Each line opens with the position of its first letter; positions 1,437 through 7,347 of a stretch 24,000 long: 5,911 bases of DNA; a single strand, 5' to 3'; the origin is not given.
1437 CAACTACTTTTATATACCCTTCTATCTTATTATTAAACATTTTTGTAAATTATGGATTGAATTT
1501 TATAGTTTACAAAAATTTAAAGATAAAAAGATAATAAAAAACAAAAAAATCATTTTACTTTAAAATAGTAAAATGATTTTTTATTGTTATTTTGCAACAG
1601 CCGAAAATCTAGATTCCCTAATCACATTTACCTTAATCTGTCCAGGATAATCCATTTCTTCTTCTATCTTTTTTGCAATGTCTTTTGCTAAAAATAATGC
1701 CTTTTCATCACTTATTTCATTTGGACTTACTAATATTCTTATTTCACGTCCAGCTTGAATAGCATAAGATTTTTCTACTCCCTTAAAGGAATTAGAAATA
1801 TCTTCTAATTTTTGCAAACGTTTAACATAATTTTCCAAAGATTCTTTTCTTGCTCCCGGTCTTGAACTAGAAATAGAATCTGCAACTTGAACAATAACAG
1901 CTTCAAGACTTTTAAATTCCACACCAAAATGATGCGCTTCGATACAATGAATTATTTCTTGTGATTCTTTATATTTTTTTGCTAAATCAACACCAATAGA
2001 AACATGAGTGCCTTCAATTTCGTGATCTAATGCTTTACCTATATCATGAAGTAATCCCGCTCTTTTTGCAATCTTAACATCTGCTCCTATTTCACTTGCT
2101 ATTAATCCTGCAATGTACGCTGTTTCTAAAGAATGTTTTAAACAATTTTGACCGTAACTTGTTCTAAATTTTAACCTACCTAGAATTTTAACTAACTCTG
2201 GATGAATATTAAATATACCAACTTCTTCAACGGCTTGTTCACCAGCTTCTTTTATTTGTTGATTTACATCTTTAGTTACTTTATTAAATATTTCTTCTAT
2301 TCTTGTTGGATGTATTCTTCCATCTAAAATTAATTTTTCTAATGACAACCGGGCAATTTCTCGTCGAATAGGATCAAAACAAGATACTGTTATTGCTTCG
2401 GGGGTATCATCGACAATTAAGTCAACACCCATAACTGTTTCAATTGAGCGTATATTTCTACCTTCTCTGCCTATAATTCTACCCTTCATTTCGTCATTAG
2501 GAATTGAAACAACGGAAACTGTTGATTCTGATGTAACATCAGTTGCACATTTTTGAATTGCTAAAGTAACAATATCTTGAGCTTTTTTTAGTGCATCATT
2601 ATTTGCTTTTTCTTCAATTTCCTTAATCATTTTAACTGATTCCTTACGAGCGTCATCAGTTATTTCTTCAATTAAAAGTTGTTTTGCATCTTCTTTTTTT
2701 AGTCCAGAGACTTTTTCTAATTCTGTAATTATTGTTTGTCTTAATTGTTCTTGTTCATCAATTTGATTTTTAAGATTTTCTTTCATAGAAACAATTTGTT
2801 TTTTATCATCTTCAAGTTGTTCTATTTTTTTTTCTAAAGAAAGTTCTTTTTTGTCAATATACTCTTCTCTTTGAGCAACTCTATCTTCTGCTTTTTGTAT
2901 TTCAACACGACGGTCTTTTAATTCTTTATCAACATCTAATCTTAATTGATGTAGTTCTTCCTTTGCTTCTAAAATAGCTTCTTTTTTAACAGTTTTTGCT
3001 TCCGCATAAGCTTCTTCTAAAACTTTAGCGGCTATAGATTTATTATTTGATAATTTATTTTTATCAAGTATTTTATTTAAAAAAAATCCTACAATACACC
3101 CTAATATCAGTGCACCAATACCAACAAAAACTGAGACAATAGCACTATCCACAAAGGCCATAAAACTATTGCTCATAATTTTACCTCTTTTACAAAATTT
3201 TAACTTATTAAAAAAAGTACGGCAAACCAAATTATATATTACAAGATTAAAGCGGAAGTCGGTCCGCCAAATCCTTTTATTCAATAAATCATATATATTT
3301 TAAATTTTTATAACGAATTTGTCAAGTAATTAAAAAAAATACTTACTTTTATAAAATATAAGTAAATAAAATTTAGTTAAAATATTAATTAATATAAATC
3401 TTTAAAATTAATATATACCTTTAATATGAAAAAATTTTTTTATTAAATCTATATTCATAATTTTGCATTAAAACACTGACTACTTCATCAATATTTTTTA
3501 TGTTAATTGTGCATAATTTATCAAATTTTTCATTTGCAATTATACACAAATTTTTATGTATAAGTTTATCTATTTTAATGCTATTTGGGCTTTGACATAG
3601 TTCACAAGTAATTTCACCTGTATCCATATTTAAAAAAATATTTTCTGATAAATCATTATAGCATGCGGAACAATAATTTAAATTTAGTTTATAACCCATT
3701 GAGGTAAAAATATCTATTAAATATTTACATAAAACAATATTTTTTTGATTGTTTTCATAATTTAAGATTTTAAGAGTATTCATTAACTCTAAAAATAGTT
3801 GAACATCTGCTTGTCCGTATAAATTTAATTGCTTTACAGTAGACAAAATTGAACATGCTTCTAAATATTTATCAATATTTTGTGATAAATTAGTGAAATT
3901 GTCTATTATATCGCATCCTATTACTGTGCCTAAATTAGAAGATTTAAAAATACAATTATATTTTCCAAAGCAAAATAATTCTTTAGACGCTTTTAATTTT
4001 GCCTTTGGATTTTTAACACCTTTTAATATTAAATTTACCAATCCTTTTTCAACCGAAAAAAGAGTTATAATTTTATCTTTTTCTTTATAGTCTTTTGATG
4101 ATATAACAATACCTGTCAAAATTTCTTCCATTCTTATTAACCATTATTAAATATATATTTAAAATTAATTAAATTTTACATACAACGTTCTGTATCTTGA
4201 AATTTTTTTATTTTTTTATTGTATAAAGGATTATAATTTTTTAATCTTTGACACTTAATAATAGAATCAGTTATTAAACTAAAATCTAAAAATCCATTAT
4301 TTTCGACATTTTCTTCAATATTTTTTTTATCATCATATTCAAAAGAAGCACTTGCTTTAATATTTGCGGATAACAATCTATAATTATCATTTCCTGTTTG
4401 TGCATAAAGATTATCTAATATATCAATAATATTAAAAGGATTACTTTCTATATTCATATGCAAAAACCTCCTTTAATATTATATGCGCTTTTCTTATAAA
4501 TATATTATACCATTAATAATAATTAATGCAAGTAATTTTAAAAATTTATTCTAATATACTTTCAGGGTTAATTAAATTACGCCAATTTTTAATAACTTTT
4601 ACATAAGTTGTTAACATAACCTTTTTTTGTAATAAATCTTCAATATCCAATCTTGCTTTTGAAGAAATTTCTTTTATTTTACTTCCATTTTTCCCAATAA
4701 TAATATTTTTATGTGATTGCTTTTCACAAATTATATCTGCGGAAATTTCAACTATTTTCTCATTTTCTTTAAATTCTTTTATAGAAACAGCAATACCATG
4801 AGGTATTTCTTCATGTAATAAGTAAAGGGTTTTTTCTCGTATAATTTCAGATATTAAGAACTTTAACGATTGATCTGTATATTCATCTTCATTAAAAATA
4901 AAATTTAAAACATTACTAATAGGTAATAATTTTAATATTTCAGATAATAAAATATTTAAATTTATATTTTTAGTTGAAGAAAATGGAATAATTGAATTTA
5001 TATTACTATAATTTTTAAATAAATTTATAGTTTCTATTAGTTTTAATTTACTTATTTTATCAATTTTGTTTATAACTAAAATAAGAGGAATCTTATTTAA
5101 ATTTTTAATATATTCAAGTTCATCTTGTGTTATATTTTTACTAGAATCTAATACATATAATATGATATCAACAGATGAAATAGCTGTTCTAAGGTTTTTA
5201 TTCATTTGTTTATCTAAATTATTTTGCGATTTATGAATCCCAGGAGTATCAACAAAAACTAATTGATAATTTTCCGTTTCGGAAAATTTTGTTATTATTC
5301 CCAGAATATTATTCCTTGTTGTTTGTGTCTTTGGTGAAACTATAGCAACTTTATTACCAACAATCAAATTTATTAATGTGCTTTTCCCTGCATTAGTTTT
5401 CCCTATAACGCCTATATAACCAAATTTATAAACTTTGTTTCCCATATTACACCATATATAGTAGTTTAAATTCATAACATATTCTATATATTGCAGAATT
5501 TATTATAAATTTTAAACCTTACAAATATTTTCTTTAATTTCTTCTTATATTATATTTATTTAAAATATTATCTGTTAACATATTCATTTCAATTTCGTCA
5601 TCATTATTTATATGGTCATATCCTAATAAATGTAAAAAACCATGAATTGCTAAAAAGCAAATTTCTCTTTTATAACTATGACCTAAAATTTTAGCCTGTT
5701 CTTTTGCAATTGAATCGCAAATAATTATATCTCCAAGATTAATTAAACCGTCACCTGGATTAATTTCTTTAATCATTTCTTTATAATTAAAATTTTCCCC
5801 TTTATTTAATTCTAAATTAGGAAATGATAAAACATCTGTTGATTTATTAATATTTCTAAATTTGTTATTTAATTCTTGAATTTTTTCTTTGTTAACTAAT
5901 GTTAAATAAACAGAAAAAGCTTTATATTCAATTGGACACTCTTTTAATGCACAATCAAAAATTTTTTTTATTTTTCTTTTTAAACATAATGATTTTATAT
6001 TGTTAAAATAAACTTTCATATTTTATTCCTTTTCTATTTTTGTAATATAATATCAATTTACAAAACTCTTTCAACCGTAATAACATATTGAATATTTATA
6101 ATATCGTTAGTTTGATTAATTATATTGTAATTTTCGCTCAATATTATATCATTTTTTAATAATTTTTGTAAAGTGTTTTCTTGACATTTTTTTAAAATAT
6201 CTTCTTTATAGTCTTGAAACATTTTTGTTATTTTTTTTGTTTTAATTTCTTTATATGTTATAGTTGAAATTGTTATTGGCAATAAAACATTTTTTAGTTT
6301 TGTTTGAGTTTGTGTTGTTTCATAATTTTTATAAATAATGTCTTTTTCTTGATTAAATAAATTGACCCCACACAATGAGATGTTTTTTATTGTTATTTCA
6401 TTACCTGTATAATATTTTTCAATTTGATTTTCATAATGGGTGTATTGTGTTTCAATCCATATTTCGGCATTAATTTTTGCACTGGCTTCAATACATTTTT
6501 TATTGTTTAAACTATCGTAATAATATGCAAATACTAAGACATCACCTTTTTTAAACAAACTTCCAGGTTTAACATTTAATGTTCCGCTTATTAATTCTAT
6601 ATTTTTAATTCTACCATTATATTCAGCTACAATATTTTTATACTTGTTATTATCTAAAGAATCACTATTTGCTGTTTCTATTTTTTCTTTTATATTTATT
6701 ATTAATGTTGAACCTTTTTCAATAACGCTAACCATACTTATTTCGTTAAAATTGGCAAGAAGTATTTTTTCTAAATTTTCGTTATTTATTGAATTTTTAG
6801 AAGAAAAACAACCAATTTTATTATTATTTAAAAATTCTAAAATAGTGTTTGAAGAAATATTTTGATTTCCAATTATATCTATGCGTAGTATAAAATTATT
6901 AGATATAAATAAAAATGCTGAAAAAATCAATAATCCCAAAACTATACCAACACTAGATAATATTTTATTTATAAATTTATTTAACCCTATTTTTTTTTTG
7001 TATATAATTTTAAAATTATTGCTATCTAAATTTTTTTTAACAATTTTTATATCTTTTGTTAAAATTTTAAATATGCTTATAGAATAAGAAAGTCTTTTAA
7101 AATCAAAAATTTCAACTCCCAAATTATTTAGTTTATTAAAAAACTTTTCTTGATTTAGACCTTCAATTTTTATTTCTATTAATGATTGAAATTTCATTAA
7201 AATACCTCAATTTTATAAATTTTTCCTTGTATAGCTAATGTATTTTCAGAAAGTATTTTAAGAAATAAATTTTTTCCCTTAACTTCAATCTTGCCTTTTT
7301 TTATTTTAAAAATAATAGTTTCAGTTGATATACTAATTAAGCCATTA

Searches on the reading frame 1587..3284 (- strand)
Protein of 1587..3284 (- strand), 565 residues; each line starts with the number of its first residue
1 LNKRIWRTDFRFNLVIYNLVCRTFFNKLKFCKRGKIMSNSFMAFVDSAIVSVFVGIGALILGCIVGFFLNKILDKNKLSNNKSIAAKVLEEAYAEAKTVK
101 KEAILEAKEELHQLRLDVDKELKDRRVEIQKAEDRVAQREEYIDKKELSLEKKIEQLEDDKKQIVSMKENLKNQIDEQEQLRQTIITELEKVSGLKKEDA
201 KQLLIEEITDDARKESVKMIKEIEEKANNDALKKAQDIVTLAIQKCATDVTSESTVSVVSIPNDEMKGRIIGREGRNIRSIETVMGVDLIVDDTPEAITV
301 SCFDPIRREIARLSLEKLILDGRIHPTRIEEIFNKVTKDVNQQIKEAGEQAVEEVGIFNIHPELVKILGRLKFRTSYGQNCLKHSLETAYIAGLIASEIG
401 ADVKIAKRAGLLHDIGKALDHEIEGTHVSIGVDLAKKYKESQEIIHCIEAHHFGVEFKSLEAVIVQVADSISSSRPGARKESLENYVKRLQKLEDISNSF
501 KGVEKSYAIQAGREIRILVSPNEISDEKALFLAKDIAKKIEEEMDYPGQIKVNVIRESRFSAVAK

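Call 10: search_protein_families(library=pfam, proteins=[window:1587-3284:-], max_evalue=0.01)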
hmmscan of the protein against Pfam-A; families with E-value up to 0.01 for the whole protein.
window:1587-3284:- (565 aa): 5 families
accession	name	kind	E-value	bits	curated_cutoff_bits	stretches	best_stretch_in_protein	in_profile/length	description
PF12072.13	RNase_Y_N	-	4.8e-50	170.2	32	1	54-249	5-200/201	RNase Y N-terminal region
PF01966.28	HD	-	1.3e-19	71.1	22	1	383-472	3-114/116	HD domain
PF00013.35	KH_1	-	4.8e-07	29.9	21.5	1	258-313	3-62/66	KH domain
PF08668.18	HDOD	-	7.6e-06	26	22.9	1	379-440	93-155/196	HDOD domain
PF13083.13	KH_KhpA-B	-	0.001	19.4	32.1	1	250-285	20-58/73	KhpA/KhpB, KH domain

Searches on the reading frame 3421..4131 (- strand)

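Call 10: search_protein_families(library=pfam, proteins=[window:3421-4131:-], max_evalue=0.01)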
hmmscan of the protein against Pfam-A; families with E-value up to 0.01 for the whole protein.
window:3421-4131:- (236 aa): 2 families
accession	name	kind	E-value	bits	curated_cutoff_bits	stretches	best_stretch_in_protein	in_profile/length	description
PF11967.14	RecO_N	-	1.7e-16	60.5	27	1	4-79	5-80/80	Recombination protein O N terminal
PF02565.21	RecO_C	-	4.8e-13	49.6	22.1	1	84-213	2-131/157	Recombination protein O C terminal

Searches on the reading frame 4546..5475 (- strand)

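Call 10: search_protein_families(library=pfam, proteins=[window:4546-5475:-], max_evalue=0.01)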
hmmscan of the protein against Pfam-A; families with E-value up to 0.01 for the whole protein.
window:4546-5475:- (309 aa): 19 families
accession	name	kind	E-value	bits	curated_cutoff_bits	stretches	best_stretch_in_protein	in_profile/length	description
PF01926.29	MMR_HSR1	-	1.1e-24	87.2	21.9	1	21-137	2-113/113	50S ribosome-binding GTPase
PF07650.23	KH_2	-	8.5e-17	61.2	22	1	223-299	1-78/78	KH domain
PF00009.33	GTP_EFTU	-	3.2e-13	50.1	26.5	1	21-185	6-187/188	Elongation factor Tu GTP binding domain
PF00350.29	Dynamin_N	-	1.2e-12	48.6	27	2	62-126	93-153/168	Dynamin family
PF04548.22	AIG1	-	2e-09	37.5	27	1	23-128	5-109/212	AIG1 family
PF02421.24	FeoB_N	-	7.8e-08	32.4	27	1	21-179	3-155/156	Ferrous iron transport protein B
PF10662.15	PduV-EutP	-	8.1e-06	26.1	21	1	23-178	6-139/143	Ethanolamine utilisation - propanediol utilisation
PF00448.28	SRP54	-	6.7e-05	23.1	22.7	1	42-140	56-152/196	SRP54-type protein, GTPase domain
PF08477.19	Roc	-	0.00016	22.3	27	1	21-139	2-119/119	Ras of Complex, Roc, domain of DAPkinase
PF03029.23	ATP_bind_1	-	0.00033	20.9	27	1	62-207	84-233/240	Conserved hypothetical ATP binding protein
PF04670.18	Gtr1_RagA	-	0.00035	20.5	22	1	24-148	5-131/232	Gtr1/RagA G protein conserved region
PF16897.10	MMR_HSR1_Xtn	-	0.00057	20.3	35.2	1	90-184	15-104/106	C-terminal region of MMR_HSR1 domain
PF02492.25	cobW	-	0.0012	18.9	20.7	1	53-150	66-165/180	CobW/HypB/UreG, nucleotide-binding domain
PF03193.22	RsgA_GTPase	-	0.0026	18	30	1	23-83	111-171/174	RsgA GTPase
PF13401.12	AAA_22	-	0.0036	18.1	27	1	22-134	9-121/130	AAA domain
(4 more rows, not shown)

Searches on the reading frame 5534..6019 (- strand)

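Call 10: search_protein_families(library=pfam, proteins=[window:5534-6019:-], max_evalue=0.01)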
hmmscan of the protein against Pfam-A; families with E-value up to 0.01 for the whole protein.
window:5534-6019:- (161 aa): 1 family
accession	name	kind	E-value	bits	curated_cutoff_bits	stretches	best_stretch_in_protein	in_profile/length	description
PF02130.23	YbeY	-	5.3e-39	133.5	25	1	13-155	7-128/129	Endoribonuclease YbeY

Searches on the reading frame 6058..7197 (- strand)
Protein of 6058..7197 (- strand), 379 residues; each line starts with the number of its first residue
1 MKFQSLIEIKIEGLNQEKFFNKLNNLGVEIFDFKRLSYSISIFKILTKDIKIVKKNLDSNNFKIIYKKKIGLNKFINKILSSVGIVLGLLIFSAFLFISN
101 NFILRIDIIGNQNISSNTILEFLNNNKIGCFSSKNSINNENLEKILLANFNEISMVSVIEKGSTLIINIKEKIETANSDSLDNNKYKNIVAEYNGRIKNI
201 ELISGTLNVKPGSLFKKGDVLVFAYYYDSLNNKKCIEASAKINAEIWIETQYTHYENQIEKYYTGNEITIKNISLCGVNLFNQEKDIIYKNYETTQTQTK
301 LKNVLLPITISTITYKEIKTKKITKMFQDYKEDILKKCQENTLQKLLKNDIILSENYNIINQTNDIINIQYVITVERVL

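Call 10: search_protein_families(library=pfam, proteins=[window:6058-7197:-], max_evalue=0.01)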
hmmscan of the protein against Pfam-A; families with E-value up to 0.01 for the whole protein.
window:6058-7197:- (379 aa): 1 family
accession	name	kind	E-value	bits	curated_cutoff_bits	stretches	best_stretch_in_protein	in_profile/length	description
PF06898.16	YqfD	-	2.4e-66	224.6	25.2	1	6-376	6-376/379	Putative stage IV sporulation protein YqfD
